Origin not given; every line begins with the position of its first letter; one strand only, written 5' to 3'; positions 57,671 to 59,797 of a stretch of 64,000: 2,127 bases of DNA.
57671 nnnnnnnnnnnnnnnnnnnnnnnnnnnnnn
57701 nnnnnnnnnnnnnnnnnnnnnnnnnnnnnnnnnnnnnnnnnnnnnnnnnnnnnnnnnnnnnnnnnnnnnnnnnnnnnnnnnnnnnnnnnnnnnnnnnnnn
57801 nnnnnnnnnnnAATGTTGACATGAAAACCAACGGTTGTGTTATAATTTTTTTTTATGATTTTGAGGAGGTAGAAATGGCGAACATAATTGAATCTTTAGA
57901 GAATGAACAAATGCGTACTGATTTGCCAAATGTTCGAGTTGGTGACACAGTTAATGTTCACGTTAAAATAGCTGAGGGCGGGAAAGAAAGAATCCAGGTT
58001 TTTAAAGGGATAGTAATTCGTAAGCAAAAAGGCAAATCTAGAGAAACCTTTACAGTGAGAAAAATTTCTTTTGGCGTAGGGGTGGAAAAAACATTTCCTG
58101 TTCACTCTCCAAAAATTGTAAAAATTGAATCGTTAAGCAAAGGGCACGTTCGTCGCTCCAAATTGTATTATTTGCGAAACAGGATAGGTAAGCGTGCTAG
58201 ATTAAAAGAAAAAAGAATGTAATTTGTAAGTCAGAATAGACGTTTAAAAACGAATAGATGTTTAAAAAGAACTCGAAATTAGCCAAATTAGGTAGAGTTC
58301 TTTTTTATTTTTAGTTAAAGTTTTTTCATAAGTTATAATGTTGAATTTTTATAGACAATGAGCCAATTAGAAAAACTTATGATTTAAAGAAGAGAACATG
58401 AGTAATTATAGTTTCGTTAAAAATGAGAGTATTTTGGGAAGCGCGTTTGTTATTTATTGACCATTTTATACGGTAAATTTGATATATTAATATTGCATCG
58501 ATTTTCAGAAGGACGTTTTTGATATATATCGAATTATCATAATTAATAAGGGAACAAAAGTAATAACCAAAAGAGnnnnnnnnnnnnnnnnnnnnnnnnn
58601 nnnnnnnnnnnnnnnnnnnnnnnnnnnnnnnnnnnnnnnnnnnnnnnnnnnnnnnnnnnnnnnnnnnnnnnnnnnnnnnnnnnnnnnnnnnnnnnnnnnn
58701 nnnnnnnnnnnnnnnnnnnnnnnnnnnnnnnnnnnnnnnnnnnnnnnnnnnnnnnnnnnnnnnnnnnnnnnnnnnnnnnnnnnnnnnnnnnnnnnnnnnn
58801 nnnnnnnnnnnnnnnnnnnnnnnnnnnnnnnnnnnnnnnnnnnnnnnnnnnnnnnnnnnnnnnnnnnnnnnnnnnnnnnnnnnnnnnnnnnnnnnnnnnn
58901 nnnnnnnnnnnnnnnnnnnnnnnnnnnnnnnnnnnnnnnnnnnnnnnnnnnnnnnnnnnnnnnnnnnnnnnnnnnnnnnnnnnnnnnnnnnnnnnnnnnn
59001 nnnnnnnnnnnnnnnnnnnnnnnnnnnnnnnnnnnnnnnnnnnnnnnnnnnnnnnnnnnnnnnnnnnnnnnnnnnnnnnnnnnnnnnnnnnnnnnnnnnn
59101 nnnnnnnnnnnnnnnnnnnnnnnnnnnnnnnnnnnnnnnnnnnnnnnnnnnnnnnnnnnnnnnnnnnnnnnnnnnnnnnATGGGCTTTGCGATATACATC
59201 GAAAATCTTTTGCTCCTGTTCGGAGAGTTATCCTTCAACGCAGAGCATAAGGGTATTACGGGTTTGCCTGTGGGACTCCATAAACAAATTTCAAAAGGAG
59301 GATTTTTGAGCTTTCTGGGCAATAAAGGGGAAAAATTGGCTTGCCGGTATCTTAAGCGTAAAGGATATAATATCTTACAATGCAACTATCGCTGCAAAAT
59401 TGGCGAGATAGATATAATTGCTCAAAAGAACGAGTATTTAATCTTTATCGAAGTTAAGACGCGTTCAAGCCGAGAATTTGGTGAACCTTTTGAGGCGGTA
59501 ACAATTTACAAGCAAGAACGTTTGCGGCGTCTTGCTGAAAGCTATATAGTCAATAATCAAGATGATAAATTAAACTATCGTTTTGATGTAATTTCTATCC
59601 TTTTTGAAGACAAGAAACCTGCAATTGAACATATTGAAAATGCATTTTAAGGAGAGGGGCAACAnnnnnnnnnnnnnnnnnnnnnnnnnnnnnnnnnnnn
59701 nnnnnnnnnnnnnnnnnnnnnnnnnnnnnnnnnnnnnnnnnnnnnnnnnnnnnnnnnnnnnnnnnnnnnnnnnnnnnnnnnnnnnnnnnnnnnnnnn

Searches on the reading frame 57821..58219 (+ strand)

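Call 51: search_protein_families(library=pfam, proteins=[window:57821-58219:+], max_evalue=0.000001)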
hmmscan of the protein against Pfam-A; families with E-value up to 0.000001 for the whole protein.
window:57821-58219:+ (133 aa): 1 family
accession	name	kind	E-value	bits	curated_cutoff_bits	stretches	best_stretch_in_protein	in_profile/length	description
PF01245.26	Ribosomal_L19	-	2.2e-47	160.1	22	1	21-131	1-111/111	Ribosomal protein L19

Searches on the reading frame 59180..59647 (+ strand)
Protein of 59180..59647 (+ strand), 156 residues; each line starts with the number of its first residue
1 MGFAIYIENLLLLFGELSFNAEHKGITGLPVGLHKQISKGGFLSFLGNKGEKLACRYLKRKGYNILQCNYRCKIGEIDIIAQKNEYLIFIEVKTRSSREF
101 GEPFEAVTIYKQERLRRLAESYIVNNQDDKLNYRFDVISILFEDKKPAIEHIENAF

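Call 51: search_protein_families(library=pfam, proteins=[window:59180-59647:+], max_evalue=0.000001)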
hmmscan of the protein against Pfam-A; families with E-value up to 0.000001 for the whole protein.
window:59180-59647:+ (156 aa): 2 families
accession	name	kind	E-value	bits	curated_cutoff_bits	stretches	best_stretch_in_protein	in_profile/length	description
PF02021.23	UPF0102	-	6.7e-32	110.1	23.6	1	50-140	1-80/80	Uncharacterised protein family UPF0102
PF08378.17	NERD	-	3e-08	34.6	22.1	1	47-107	2-67/111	Nuclease-related domain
